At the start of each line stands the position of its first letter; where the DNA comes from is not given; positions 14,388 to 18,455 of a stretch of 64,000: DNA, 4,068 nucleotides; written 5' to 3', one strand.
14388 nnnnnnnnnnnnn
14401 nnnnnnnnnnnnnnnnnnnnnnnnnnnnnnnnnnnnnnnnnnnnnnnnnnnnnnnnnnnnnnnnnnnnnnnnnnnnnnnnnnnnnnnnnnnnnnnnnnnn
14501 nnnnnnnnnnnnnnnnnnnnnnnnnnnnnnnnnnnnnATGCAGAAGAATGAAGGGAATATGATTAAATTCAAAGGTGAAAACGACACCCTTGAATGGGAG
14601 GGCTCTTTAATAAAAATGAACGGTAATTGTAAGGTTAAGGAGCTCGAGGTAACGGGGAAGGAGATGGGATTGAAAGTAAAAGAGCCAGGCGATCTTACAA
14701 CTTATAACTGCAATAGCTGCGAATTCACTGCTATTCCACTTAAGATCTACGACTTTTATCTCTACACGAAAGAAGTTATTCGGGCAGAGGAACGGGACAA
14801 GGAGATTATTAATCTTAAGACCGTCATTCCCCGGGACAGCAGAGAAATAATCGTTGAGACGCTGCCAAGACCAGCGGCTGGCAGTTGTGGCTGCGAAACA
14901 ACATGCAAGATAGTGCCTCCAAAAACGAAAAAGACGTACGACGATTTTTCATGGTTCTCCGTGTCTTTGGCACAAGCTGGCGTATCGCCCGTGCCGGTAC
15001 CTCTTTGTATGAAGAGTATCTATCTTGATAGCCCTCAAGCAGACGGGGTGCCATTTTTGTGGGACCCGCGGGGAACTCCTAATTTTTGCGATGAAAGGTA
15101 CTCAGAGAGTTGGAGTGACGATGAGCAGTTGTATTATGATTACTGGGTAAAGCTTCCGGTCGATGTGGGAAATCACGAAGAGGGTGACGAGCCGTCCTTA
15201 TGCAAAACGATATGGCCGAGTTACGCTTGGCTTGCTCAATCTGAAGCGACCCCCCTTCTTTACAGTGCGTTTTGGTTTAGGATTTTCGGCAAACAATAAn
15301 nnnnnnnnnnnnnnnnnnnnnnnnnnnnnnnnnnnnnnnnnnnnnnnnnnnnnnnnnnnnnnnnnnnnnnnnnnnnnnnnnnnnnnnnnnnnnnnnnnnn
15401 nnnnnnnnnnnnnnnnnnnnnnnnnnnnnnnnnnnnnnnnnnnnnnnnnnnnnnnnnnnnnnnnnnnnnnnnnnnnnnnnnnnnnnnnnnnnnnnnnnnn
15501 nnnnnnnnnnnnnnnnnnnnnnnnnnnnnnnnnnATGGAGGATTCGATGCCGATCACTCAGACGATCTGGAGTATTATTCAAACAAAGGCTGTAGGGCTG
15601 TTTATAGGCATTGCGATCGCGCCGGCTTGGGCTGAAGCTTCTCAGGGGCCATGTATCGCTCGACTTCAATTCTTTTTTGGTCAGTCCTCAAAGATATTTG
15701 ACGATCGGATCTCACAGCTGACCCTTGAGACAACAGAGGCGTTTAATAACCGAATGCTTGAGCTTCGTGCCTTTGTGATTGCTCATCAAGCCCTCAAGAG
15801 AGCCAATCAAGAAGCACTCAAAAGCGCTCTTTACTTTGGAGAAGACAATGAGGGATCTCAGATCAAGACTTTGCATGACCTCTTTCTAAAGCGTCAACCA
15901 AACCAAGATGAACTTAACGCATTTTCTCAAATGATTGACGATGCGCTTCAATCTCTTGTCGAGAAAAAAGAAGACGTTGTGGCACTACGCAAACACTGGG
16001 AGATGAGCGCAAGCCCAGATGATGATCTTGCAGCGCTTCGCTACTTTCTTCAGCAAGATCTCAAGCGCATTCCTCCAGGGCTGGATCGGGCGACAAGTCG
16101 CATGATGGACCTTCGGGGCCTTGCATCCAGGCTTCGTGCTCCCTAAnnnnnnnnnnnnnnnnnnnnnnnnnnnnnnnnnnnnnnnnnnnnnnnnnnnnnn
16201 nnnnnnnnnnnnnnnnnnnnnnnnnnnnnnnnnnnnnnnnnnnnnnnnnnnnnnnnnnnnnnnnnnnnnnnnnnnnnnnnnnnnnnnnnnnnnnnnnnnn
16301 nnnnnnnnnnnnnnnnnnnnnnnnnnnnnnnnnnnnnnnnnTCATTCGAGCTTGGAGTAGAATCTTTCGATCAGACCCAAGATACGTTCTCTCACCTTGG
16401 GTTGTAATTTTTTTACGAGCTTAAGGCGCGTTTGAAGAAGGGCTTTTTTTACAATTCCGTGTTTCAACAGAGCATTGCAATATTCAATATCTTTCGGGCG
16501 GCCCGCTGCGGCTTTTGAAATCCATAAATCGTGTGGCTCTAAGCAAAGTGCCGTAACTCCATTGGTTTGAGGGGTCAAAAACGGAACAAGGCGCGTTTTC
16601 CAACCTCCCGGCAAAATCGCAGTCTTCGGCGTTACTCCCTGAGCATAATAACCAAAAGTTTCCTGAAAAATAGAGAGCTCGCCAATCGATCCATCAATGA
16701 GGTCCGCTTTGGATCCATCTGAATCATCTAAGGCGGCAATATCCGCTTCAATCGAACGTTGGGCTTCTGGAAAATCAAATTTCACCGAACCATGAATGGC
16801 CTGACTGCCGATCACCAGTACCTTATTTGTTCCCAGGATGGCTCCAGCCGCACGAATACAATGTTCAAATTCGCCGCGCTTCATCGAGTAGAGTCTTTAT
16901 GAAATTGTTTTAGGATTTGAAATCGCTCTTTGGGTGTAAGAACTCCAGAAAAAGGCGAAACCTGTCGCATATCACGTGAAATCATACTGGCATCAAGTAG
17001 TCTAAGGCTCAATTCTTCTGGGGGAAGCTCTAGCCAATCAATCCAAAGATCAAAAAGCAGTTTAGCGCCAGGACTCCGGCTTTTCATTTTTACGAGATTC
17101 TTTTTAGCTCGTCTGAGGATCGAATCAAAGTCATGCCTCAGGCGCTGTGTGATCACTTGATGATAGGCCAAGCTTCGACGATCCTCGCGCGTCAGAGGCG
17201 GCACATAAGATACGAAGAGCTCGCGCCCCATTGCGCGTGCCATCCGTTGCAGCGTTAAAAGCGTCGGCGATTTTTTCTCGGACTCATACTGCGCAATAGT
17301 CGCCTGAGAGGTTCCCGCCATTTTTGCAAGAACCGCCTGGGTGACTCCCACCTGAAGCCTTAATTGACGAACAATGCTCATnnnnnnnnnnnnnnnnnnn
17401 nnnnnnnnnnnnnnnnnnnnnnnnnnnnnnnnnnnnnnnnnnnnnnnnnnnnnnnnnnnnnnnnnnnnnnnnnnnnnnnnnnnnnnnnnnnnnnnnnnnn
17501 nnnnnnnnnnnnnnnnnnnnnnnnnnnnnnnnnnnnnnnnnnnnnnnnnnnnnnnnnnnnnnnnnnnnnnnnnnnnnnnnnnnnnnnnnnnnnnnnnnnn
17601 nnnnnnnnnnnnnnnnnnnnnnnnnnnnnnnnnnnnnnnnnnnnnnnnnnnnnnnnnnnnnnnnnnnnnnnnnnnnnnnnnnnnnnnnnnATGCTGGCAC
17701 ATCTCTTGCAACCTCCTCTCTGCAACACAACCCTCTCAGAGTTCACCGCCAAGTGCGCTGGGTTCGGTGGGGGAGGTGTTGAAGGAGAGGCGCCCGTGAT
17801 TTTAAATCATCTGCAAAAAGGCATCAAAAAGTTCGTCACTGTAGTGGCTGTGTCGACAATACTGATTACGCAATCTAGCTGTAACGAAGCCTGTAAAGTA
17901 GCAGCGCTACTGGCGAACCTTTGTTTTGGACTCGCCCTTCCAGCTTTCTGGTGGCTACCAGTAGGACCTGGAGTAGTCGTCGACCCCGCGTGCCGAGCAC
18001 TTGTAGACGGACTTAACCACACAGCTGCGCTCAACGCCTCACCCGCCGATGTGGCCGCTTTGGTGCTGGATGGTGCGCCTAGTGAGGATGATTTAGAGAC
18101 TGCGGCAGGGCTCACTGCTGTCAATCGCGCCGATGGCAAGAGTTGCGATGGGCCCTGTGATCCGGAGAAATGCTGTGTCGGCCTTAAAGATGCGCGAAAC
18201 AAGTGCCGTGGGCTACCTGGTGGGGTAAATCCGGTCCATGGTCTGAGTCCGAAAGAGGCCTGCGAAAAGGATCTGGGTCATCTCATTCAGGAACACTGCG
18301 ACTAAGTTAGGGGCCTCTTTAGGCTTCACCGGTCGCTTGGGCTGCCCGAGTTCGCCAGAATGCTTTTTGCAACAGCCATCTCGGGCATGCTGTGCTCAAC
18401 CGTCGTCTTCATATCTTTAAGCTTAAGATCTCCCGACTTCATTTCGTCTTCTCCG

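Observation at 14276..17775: Near-identical ~75-nt leader element duplicated upstream of two unrelated exported-protein operons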

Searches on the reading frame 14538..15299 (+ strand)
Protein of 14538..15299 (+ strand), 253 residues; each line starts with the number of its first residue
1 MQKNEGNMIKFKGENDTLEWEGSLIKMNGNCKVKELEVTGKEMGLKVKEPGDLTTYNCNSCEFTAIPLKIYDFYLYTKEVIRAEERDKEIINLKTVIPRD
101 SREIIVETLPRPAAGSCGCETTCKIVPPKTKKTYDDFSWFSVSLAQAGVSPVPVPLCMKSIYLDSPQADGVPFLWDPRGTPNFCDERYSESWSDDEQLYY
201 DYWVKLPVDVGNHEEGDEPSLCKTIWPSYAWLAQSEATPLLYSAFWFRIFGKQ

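Call 11: find_encoding_contigs(protein=window:14538-15299:+, flank=10000, max_places=10)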
Protein window:14538-15299:+ (253 aa): 2 contigs read that carry it; 1 place shown.
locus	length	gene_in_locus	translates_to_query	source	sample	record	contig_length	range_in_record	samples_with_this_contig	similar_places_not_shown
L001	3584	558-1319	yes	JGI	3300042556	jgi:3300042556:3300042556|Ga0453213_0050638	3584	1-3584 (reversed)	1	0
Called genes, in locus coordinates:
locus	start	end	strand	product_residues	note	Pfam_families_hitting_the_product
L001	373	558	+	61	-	-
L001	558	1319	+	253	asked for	-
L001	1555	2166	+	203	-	-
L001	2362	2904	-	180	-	PF19502:DUF6036 (weak)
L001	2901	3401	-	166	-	PF01381:HTH_3, PF13560:HTH_31 (weak)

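Call 26: find_homologous_proteins(query=window:14538-15299:+, max_evalue=1)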
Query window:14538-15299:+ (253 aa): 2 proteins with E <= 1 among 268 candidates.
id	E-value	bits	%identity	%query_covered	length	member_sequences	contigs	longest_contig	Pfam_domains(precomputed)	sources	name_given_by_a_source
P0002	6.5e-165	565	100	95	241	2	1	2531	-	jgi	jgi:hypothetical protein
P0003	8.2e-108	378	66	100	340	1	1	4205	-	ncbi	-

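Call 28: find_encoding_contigs(protein=P0003, flank=10000, max_places=10)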
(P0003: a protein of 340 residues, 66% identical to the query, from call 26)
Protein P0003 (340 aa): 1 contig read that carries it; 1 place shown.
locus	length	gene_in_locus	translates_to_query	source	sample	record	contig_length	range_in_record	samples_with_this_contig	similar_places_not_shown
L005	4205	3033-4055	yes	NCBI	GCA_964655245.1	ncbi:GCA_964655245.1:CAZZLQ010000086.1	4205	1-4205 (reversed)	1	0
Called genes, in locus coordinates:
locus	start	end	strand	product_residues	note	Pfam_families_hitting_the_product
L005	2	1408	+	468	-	?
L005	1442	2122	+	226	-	-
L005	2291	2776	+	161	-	-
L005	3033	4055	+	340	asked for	-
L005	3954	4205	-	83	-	?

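Call 55: search_protein_families(library=pfam, proteins=[P0003], max_evalue=0.1)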
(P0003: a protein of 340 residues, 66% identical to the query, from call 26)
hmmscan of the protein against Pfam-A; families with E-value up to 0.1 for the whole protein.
P0003 (340 aa): 0 families

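Call 56: search_protein_families(library=ncbifam, proteins=[P0003, L005:1442-2122:+, L005:2291-2776:+], max_evalue=0.1)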
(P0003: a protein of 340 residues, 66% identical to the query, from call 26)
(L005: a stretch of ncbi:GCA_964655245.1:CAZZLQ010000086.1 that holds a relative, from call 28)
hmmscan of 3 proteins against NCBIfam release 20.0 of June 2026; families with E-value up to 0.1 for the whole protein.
P0003 (340 aa): 0 families

L005:1442-2122:+ (226 aa): 8 families
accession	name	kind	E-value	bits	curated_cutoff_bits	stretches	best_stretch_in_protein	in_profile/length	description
TIGR03384.1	betaine_BetI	equivalog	1.1e-10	41.5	201.3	1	26-134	7-115/189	choline-binding transcriptional repressor BetI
NF001978.0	PRK00767.1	equivalog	7.2e-06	25.9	118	1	28-128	10-111/197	transcriptional regulator BetI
TIGR03613.1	RutR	equivalog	0.00025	21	368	1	26-125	7-105/202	pyrimidine utilization regulatory protein R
NF053516.1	TranRepPrsAVib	equivalog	0.021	14.6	300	1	27-84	6-63/208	TetR family transcriptional repressor PsrA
NF011572.0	PRK14996.1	equivalog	0.088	12.7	144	0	26-107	7-86/192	TetR family transcriptional regulator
NF008587.1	PRK11552.1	equivalog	0.093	12.4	365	0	23-93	3-72/213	transcriptional regulator CecR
NF050111.1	TransRegSACE7040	equivalog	0.096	12.6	250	0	28-123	2-97/186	SACE_7040 family transcriptional regulator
NF053878.1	FATransRegFadRBac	equivalog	0.099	12.4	200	0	30-123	6-98/190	fatty acid metabolism transcriptional regulator FadR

L005:2291-2776:+ (161 aa): 2 families
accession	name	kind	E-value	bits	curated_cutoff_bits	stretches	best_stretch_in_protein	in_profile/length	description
NF001057.0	PRK00117.3-3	equivalog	0.082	13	146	0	5-46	5-46/151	recombination regulator RecX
NF047935.1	antiphage_GapS6a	subfamily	0.088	13.1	90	0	11-65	37-91/104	GapS6a family protein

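Call 76: search_protein_representatives(protein=P0003)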
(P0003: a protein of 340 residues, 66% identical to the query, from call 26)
Query: 340 residues. Proteins with E-value up to 0.001 (for the whole library): 4; up to 1e-10: 2; up to 1e-30: 2. The best 4 are listed.
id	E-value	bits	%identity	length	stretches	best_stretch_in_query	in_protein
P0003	4.6e-236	798.6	100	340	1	1-340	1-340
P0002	2.4e-100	352.3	66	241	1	92-328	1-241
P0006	2.1e-09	53.3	31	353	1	25-277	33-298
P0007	2.5e-07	46.5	28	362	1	12-286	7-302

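Call 82: find_encoding_contigs(protein=P0006, flank=6000, max_places=4)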
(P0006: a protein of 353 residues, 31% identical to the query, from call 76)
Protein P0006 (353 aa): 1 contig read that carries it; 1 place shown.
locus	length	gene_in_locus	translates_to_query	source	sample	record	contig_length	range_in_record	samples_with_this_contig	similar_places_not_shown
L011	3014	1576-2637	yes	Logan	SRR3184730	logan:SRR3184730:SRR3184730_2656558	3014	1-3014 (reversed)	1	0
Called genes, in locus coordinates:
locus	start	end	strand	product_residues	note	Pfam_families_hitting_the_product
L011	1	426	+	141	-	?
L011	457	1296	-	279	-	PF14394:DUF4423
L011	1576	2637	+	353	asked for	-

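Call 83: find_encoding_contigs(protein=P0007, flank=6000, max_places=4)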
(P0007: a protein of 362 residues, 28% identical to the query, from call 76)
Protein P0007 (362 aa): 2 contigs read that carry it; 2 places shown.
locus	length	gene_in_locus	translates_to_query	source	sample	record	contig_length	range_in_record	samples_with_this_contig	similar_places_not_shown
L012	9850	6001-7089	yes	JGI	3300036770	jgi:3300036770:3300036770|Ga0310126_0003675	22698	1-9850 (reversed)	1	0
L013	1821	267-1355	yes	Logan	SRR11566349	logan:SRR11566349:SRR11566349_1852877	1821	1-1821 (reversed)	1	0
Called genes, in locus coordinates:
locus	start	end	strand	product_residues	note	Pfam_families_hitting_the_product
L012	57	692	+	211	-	PF08212:Lipocalin_2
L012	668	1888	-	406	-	PF05977:MFS_3, PF07690:MFS_1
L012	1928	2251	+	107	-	PF00893:Multi_Drug_Res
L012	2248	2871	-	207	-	PF01914:MarC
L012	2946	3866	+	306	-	PF00892:EamA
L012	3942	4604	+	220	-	-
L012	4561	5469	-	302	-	PF14394:DUF4423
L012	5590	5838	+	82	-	-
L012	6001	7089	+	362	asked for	-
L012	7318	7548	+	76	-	-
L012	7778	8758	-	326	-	PF01916:DS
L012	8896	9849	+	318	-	?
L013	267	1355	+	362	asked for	-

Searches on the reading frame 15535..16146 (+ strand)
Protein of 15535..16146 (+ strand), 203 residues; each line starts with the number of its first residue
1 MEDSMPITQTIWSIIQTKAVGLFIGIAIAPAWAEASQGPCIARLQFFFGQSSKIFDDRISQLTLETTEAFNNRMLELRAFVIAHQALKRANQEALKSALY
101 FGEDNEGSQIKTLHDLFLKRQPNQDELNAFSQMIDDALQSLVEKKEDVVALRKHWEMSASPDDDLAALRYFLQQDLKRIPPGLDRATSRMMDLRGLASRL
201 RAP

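Call 55: search_protein_families(library=pfam, proteins=[window:15535-16146:+], max_evalue=0.1)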
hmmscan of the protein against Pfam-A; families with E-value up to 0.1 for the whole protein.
window:15535-16146:+ (203 aa): 1 family
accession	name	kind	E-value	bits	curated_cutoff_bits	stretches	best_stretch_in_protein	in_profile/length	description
PF18072.6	FGAR-AT_linker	-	0.065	14.2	26.6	0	110-133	17-42/50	Formylglycinamide ribonucleotide amidotransferase linker domain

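Call 56: search_protein_families(library=ncbifam, proteins=[window:15535-16146:+], max_evalue=0.1)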
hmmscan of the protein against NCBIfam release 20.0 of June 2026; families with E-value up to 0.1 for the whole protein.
window:15535-16146:+ (203 aa): 1 family
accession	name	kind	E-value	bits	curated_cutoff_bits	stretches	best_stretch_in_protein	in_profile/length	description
TIGR02335.1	hydr_PhnA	equivalog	0.085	11.9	407.55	0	119-174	203-257/408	phosphonoacetate hydrolase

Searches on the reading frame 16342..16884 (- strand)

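Call 55: search_protein_families(library=pfam, proteins=[window:16342-16884:-], max_evalue=0.1)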
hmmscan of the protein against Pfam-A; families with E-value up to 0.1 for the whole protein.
window:16342-16884:- (180 aa): 2 families
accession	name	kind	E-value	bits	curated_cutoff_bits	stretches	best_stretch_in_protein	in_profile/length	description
PF19502.5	DUF6036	-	1.1e-06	29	23.6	1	21-137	21-116/164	Nucleotidyltransferase of unknown function (DUF6036)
PF21860.1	Replitron_C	-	0.018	15.8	27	1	95-141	10-59/77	Replitron, C-terminal domain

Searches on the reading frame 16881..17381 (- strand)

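Call 55: search_protein_families(library=pfam, proteins=[window:16881-17381:-], max_evalue=0.1)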
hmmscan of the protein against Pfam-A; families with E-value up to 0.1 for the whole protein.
window:16881-17381:- (166 aa): 5 families
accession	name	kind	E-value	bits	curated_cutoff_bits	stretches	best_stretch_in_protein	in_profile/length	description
PF01381.28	HTH_3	-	3.4e-14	53.1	23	1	4-55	1-52/55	Helix-turn-helix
PF13560.12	HTH_31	-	3.2e-08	34.2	27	1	5-52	7-55/64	Helix-turn-helix domain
PF12844.13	HTH_19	-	0.00019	21.7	30.2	1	4-50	4-50/64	Helix-turn-helix domain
PF13443.12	HTH_26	-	0.011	16.4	22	1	10-52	8-51/63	Cro/C1-type HTH DNA-binding domain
PF20432.4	Xre-like-HTH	-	0.071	13.9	25.8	0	4-35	15-43/63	Antitoxin Xre-like helix-turn-helix domain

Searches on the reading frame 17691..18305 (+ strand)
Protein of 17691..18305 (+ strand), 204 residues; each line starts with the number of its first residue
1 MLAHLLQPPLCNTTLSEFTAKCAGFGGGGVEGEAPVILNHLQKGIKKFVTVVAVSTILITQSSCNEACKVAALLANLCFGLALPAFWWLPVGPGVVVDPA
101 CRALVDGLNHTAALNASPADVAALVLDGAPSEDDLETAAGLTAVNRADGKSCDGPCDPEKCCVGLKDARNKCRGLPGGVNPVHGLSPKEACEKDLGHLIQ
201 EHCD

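Call 12: find_encoding_contigs(protein=window:17691-18305:+, flank=10000, max_places=10)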
Protein window:17691-18305:+ (204 aa): 2 contigs read that carry it; 2 places shown.
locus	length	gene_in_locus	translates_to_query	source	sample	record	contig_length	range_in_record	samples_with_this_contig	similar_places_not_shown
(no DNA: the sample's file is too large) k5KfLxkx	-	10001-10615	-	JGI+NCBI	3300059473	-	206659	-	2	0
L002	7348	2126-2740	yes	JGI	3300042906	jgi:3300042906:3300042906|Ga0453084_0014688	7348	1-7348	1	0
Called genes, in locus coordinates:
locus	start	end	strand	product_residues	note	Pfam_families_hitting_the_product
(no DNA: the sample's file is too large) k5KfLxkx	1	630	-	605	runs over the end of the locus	PF00012:HSP70, PF06723:MreB_Mbl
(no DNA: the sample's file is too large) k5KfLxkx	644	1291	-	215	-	PF01025:GrpE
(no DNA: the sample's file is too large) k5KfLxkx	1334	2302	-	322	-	PF04055:Radical_SAM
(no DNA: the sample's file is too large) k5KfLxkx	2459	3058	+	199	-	PF01728:FtsJ, PF13847:Methyltransf_31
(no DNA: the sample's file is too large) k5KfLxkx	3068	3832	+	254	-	PF13428:TPR_14 (faint), PF13432:TPR_16 (faint), PF13174:TPR_6 (faint), PF13512:TPR_18, PF13525:YfiO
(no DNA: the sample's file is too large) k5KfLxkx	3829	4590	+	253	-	PF13424:TPR_12 (faint), PF13428:TPR_14 (faint), PF13429:TPR_15 (faint), PF00515:TPR_1, PF07719:TPR_2, PF13181:TPR_8 (weak), PF00515:TPR_1 (weak), PF07719:TPR_2 (weak), +9 more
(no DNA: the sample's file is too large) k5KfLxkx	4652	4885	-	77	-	-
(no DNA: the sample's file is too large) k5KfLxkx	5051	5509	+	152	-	-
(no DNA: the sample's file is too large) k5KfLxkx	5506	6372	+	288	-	PF14394:DUF4423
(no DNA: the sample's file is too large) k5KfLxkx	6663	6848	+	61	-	-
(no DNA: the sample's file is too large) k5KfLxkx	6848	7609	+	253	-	-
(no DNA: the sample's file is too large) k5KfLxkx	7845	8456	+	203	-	-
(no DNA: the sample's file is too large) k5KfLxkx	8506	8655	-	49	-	-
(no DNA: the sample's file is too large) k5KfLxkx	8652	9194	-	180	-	PF19502:DUF6036 (weak)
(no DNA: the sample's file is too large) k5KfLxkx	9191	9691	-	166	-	PF01381:HTH_3, PF13560:HTH_31 (weak)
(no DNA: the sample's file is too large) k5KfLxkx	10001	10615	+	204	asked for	-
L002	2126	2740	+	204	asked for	-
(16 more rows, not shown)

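Call 17: find_homologous_proteins(query=window:17691-18305:+, max_evalue=10)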
Query window:17691-18305:+ (204 aa): 1 proteins with E <= 10 among 4869 candidates.
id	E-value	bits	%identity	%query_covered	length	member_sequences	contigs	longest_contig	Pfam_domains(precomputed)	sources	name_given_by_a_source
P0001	2.0e-108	379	99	83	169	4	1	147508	-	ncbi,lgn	-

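Call 18: find_encoding_contigs(protein=P0001, flank=10000, max_places=10)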
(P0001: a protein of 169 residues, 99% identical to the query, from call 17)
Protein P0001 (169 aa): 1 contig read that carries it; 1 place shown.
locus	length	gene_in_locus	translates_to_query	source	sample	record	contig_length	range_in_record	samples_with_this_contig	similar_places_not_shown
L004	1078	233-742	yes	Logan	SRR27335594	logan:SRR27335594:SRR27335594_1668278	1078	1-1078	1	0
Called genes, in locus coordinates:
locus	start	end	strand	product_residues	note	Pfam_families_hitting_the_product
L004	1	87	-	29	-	?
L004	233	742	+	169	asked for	-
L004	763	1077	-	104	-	?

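Call 55: search_protein_families(library=pfam, proteins=[window:17796-18305:+], max_evalue=0.1)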
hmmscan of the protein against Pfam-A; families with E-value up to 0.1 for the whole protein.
window:17796-18305:+ (169 aa): 0 families

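Call 56: search_protein_families(library=ncbifam, proteins=[window:17796-18305:+], max_evalue=0.1)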
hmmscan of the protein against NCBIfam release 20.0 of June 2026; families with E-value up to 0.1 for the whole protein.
window:17796-18305:+ (169 aa): 0 families
